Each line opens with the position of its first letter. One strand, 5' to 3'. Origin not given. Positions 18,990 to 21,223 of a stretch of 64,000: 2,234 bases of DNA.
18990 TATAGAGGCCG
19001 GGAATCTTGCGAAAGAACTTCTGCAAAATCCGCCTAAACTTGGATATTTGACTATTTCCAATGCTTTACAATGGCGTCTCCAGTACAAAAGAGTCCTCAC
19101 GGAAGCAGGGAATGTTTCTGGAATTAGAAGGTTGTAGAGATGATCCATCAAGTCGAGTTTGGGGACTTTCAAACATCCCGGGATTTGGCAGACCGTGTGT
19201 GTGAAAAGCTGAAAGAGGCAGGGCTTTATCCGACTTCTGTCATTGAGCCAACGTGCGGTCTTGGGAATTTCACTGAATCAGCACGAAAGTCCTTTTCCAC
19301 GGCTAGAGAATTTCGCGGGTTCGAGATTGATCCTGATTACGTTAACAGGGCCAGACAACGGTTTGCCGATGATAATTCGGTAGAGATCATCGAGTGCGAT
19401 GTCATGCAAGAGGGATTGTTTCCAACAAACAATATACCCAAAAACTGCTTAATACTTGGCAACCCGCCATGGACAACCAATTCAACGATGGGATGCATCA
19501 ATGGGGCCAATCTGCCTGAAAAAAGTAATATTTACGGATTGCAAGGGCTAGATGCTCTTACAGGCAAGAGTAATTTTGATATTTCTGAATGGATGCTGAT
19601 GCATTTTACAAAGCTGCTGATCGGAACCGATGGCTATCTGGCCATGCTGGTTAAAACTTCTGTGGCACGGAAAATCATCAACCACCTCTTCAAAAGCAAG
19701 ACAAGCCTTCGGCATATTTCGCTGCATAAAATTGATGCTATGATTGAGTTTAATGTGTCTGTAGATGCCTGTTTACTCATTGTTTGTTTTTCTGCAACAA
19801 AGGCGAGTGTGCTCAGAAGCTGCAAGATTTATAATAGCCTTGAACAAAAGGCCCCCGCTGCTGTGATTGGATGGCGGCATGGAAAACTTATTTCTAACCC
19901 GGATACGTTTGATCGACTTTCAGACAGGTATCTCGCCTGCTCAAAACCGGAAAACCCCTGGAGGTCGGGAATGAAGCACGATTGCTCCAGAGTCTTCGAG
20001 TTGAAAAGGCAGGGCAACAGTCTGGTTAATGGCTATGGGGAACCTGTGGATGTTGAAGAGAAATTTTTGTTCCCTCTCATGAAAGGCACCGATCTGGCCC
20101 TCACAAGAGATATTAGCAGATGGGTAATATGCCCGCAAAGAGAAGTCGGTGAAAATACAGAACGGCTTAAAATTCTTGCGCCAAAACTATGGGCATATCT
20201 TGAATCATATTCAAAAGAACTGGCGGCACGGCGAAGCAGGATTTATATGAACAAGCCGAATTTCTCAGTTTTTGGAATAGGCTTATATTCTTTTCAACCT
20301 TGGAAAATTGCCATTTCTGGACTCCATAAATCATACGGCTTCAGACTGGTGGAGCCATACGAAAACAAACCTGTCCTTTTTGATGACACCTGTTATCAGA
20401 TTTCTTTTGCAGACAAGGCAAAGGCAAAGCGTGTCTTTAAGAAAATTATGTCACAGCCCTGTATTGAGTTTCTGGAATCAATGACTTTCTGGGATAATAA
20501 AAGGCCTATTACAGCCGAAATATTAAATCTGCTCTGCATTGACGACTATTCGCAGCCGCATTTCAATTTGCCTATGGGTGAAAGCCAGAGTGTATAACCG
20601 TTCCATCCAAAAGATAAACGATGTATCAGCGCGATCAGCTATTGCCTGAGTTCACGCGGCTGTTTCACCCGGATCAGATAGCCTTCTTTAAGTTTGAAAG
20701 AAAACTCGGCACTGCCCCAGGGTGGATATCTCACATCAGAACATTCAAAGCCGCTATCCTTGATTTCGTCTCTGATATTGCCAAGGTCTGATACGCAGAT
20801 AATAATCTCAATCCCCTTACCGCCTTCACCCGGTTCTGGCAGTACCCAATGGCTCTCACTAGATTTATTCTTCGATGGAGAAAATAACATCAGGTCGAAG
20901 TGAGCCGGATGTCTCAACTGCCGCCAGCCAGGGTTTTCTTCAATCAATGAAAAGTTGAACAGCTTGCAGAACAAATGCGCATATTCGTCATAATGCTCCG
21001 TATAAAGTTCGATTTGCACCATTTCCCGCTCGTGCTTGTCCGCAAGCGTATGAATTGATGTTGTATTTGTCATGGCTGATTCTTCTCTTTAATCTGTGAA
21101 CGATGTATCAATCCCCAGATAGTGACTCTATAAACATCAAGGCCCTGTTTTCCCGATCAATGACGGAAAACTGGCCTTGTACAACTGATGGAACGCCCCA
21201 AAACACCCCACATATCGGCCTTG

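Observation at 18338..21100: Low-GC islet with a relic restriction-modification pair: a decayed nuclease gene and an intact TaqI-like N6-adenine methyltransferase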

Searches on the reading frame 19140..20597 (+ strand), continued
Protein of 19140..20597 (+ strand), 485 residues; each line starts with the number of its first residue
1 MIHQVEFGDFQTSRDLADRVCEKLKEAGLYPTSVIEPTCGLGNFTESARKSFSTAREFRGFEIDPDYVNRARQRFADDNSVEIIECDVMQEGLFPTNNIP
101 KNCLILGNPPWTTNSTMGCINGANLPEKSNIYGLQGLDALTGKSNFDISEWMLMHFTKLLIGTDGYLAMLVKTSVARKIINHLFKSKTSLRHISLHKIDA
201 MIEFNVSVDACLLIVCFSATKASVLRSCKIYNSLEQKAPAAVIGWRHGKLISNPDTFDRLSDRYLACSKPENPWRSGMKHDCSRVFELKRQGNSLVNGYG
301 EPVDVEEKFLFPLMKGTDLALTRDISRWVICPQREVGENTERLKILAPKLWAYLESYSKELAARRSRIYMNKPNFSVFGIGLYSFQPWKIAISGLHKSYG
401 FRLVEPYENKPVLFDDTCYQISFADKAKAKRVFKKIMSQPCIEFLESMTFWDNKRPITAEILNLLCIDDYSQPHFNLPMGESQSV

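Call 59: fold_search(model_id=the predicted structure, library=pdb)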
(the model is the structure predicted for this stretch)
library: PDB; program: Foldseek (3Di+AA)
matches with E <= 10: 1997; with E <= 0.001: 978
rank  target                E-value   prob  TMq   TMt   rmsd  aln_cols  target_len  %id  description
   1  2adm_A                3.6e-12  1.00  0.51  0.62   6.9       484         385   13  ADENINE-N6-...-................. TAQI (released 1997-01-27)
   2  2ih5_A                1.3e-11  1.00  0.51  0.62   6.7       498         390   12  Crystal structure of the adenine-specific DNA methyltransferase M.TaqI complexed with the cofactor analog AETA and a 1 (released 2007-11-13)
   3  2np6_A                7.1e-11  1.00  0.51  0.61   6.8       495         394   13  Crystal structure of the adenine-specific DNA methyltransferase M.TaqI complexed with the cofactor analog AETA and a 1 (released 2007-11-13)
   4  2jg3_A                8.5e-11  1.00  0.50  0.60   7.1       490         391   14  MtaqI with BAZ (released 2007-08-07)
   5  2ibs_A                9.0e-11  1.00  0.50  0.60   6.9       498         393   14  Crystal structure of the adenine-specific DNA methyltransferase M.TaqI complexed with the cofactor analog AETA and a 1 (released 2007-05-29)
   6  7eew_A                3.8e-10  1.00  0.32  0.27  25.0       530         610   11  Crystal structure of the intact MTase from Vibrio vulnificus YJ016 in complex with the DNA-mimicking Ocr protein and t (released 2022-03-23)
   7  1g38_A                4.0e-10  1.00  0.52  0.62   6.9       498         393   12  ADENINE-SPECIFIC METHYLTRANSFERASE M. TAQ I/DNA COMPLEX (released 2001-03-05)
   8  6ifw_A                1.5e-08  1.00  0.31  0.54   3.8       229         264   13  crystal structure of chimeric construct of KsgA with loop 1 from erm (released 2019-01-30)
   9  6nvm                  1.8e-08  1.00  0.27  0.52   7.2       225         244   17  Crystal structure of 23S rRNA methyltransferase ErmE (released 2019-10-09)
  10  7pnt_c                2.1e-08  1.00  0.28  0.45   9.2       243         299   14  Assembly intermediate of mouse mitochondrial ribosome small subunit without mS37 in complex with RbfA and Tfb1m (released 2022-06-15)
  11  6ifw_B                2.3e-08  1.00  0.30  0.60   4.1       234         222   13  crystal structure of chimeric construct of KsgA with loop 1 from erm (released 2019-01-30)
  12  6h2u_A                2.3e-08  1.00  0.30  0.65   6.0       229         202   15  Crystal structure of human METTL5-TRMT112 complex, the 18S rRNA m6A1832 methyltransferase at 1.6A resolution (released 2019-07-31)
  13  6ift                  2.3e-08  1.00  0.30  0.47   8.8       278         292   11  KsgA from Bacillus subtilis in complex with SAM (released 2019-01-30)
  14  9ohl_C                3.1e-08  1.00  0.27  0.58   5.5       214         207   17  TRMT112-METTL5 bound to SAM and FWG-33B (released 2025-06-11)
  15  4gc5                  3.5e-08  1.00  0.31  0.45   4.6       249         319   14  Crystal structure of murine TFB1M (released 2013-07-10)
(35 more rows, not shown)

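Call 66: search_dna_similar(query=window:19140-20597:+, collection=plasmids, mode=protein, max_rows=10)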
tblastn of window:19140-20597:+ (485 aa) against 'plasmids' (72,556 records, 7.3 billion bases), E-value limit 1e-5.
Records with a match: 11; places in all: 11; records where one place covers at least 80% of the query: 10.
Best place of each record, by identity: <60% 11.
By first word of the organism name: Nostoc 3; Lactiplantibacillus 3; Aeromonas 2; Klebsiella 1; Lacticaseibacillus 1; Lactococcus 1.
By predicted mobility (MOB-suite, as given by PLSDB): non-mobilizable 5; mobilizable 5; conjugative 1.
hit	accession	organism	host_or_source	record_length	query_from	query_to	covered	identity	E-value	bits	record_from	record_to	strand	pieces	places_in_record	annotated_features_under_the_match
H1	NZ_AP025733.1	Nostoc cf. commune SO-36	-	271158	4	463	95%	44.1%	3e-123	403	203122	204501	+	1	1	SAM-dependent methyltransferase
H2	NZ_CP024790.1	Nostoc flagelliforme CCNUN1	cell culture,desert soil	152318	4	463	95%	43.9%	2e-123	404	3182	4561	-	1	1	SAM-dependent methyltransferase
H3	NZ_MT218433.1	Aeromonas hydrophila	-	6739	3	463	95%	42.6%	6e-107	356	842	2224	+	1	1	type I restriction-modification system subunit M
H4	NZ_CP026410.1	Aeromonas sp. ASNIH2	-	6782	3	463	95%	42.6%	6e-107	356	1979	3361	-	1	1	type I restriction-modification system subunit M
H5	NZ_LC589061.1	Klebsiella quasipneumoniae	-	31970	3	463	95%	42.6%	1e-106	355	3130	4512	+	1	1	SAM-dependent methyltransferase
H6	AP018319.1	Nostoc sp. HK-01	-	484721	114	465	73%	46.9%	8e-98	330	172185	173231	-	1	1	type II restriction enzyme NspV homolog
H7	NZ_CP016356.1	Lacticaseibacillus paracasei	cell culture,starter culture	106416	6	472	96%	35.3%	4e-91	310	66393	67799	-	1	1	methyltransferase | restriction endonuclease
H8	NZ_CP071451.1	Lactiplantibacillus plantarum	Tissue sample,Rice wine rice syrup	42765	6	462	94%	35.4%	5e-81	281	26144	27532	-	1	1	methyltransferase | hypothetical protein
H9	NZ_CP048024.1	Lactiplantibacillus plantarum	Canine,Single cell,Canine feces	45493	6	462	94%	35.4%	5e-81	281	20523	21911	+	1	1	methyltransferase | hypothetical protein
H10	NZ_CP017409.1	Lactiplantibacillus plantarum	fermented salami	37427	6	462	94%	35.4%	1e-79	278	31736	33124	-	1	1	SAM-dependent methyltransferase | hypothetical protein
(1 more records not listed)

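Call 67: search_dna_similar(query=window:19140-20597:+, collection=phages, mode=protein, max_rows=10)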
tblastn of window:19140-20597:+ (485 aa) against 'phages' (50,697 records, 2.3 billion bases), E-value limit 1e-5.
Records with a match: 1; places in all: 1; records where one place covers at least 80% of the query: 1.
Best place of each record, by identity: <60% 1.
By first word of the organism name: Bacteriophage 1.
By host as written in the record: - 1.
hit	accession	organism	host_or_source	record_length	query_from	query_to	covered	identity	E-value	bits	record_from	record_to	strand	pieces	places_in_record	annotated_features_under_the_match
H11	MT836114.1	Bacteriophage sp.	human fecal samples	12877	6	462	94%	36.3%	4e-86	295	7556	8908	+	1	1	record has no annotation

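Call 88: list_cluster_members(proteins=[P0001, P0121])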
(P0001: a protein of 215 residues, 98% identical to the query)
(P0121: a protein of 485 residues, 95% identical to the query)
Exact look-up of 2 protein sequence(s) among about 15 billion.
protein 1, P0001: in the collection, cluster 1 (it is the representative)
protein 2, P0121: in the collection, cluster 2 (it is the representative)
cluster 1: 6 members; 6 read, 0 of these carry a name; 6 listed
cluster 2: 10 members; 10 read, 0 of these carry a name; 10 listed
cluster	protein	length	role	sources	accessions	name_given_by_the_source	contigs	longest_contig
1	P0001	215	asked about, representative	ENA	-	-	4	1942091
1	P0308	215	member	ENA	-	-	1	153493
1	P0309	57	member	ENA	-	-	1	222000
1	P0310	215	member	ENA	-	-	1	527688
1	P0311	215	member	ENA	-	-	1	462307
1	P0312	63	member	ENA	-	-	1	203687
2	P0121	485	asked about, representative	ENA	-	-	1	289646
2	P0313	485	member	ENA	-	-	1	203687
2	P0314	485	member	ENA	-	-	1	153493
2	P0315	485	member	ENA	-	-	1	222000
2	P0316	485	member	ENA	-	-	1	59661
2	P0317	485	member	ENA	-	-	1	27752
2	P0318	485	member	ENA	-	-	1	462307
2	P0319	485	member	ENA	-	-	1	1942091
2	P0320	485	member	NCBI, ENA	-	-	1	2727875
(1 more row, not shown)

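Call 92: find_encoding_contigs(protein=P0309, flank=6000, max_places=3)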
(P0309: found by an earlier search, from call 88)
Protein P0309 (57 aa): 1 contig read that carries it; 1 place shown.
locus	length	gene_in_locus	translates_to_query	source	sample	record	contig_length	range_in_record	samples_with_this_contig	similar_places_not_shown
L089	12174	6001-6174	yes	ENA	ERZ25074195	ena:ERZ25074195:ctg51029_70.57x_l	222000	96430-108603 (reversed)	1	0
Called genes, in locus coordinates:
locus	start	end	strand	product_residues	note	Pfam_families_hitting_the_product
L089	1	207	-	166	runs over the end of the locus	PF01475:FUR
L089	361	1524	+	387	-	PF01297:ZnuA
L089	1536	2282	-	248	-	PF00528:BPD_transp_1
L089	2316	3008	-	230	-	PF00578:AhpC-TSA, PF08534:Redoxin, PF00085:Thioredoxin (faint), PF13905:Thioredoxin_8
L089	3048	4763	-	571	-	PF00682:HMGL-like, PF22615:IPMS_D2, PF08502:LeuA_dimer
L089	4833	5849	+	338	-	PF00294:PfkB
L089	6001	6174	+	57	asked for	PF27258:NspV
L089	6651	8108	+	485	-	-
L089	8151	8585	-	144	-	-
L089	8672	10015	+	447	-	PF01171:ATP_bind_3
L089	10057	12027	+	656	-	PF06480:FtsH_ext, PF00004:AAA, PF07728:AAA_5 (weak), PF17862:AAA_lid_3, PF01434:Peptidase_M41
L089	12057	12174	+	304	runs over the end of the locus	PF00696:AA_kinase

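Call 93: find_encoding_contigs(protein=P0320, flank=3000, max_places=3)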
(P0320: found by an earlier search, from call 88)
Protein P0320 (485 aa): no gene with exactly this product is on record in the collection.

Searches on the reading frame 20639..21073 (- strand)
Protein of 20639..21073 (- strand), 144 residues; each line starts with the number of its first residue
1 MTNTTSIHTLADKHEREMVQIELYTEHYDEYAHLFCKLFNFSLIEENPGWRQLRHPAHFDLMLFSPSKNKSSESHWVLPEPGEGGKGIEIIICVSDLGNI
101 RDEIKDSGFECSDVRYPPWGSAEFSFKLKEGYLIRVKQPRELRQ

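Call 3: search_protein_families(library=pfam, proteins=[window:20639-21073:-], max_evalue=0.1)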
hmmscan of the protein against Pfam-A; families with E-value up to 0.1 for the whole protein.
window:20639-21073:- (144 aa): 1 family
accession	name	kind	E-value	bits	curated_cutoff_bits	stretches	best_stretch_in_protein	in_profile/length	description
PF00903.31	Glyoxalase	-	0.011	16.6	20.6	1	19-134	3-119/121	Glyoxalase/Bleomycin resistance protein/Dioxygenase superfamily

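Call 8: search_protein_families(library=ncbifam, proteins=[window:20639-21073:-], max_evalue=0.1)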
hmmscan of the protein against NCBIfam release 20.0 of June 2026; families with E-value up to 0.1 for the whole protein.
window:20639-21073:- (144 aa): 0 families

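Call 46: search_protein_families(library=padloc, proteins=[window:20639-21073:-], max_evalue=0.01)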
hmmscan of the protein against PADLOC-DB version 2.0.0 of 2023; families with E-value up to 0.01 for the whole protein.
window:20639-21073:- (144 aa): 0 families

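Call 62: search_protein_representatives(protein=window:20639-21073:-)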
Query: 144 residues. Proteins with E-value up to 0.001 (for the whole library): 28; up to 1e-10: 14; up to 1e-30: 2. The best 28 are listed.
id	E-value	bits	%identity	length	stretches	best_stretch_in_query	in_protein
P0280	4.3e-69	247.5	75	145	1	1-144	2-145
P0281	2.8e-31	124.7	46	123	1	18-138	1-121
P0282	2.6e-28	115.1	65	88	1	62-141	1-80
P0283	1.1e-27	113.1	44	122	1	18-138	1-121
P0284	6.3e-23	97.7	55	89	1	18-104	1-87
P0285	3.5e-20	88.8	44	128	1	18-138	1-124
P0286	4.3e-19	85.2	39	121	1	18-138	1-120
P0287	1.9e-18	83.1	37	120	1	18-138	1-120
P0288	4.7e-18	81.8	49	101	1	4-99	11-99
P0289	4.9e-16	75.3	37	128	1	18-139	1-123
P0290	1.4e-13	67.4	25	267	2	18-144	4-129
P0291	4.5e-13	65.7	51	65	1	2-62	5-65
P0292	5.9e-13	65.3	55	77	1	68-129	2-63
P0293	1.1e-11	61.2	44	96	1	18-97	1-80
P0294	5.5e-08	49.2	62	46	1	91-130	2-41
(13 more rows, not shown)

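Call 64: search_solved_structures(query=A5, max_evalue=1)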
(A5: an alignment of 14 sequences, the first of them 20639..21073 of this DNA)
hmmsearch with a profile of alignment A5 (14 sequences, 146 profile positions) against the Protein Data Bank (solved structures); distinct sequences matched with E-value up to 1: 57.
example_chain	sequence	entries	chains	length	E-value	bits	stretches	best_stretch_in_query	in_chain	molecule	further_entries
3fcd_A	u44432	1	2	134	4.2e-07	33.1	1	24-141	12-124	Lyase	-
3bt3_A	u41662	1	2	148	4.2e-07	33.1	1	88-142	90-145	Glyoxalase-related enzyme, AraC type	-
6p29_A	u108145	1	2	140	1e-06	31.9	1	24-144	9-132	N-demethylindolmycin synthase (PluN2)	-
5uhj_A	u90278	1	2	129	1.9e-06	31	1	22-140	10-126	Glyoxalase/bleomycin resisance protein/dioxygenase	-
5umq_A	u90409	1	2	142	2.5e-06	30.6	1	22-140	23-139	Glyoxalase/bleomycin resisance protein/dioxygenase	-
2rk9_A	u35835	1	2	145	3e-06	30.3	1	24-142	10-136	Glyoxalase/bleomycin resistance protein/dioxygenase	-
3vcx_A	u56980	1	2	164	1.3e-05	28.3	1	25-141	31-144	Glyoxalase/Bleomycin resistance protein/dioxygenase domain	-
4mym_A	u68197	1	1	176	1.9e-05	27.7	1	24-124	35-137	Glyoxalase/bleomycin resistance protein/dioxygenase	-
3itw_A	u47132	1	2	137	8.6e-05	25.6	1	21-140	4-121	Protein tioX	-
2qnt_A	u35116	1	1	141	9.8e-05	25.4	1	26-141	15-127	Uncharacterized protein Atu1872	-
2i7r_A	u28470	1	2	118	0.00021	24.3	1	21-134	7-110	Conserved domain protein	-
3r4q_A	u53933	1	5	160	0.00097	22.2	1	21-140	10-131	Lactoylglutathione lyase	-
3l7t_A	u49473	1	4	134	0.0011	22.1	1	23-133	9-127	Putative uncharacterized protein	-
1mh6_A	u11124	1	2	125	0.0014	21.7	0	93-142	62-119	BLEOMYCIN RESISTANCE PROTEIN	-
1ewj_A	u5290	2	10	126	0.0014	21.7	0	93-142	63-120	BLEOMYCIN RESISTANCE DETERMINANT | Bleomycin Resistance Protein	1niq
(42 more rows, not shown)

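Call 65: search_protein_families(library=pfam, alignment_id=A5, max_evalue=0.01)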
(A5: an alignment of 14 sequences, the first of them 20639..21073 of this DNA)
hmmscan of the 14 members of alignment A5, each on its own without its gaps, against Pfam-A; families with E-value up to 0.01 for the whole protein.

A. member 1, window:20639-21073:- (144 aa): 0 families

B. families by the number of members that match (of 14 scanned): 6 families
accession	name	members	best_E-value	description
PF00903.31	Glyoxalase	7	3.4e-18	Glyoxalase/Bleomycin resistance protein/Dioxygenase superfamily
PF12681.13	Glyoxalase_2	3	1e-09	Glyoxalase-like domain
PF22677.2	Ble-like_N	2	2.7e-10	Bleomycin resistance protein-like N-terminal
PF13669.12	Glyoxalase_4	1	1.1e-05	Glyoxalase/Bleomycin resistance protein/Dioxygenase superfamily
PF13468.12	Glyoxalase_3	1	2e-05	Glyoxalase-like domain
PF18029.7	Glyoxalase_6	1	0.00068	Glyoxalase-like domain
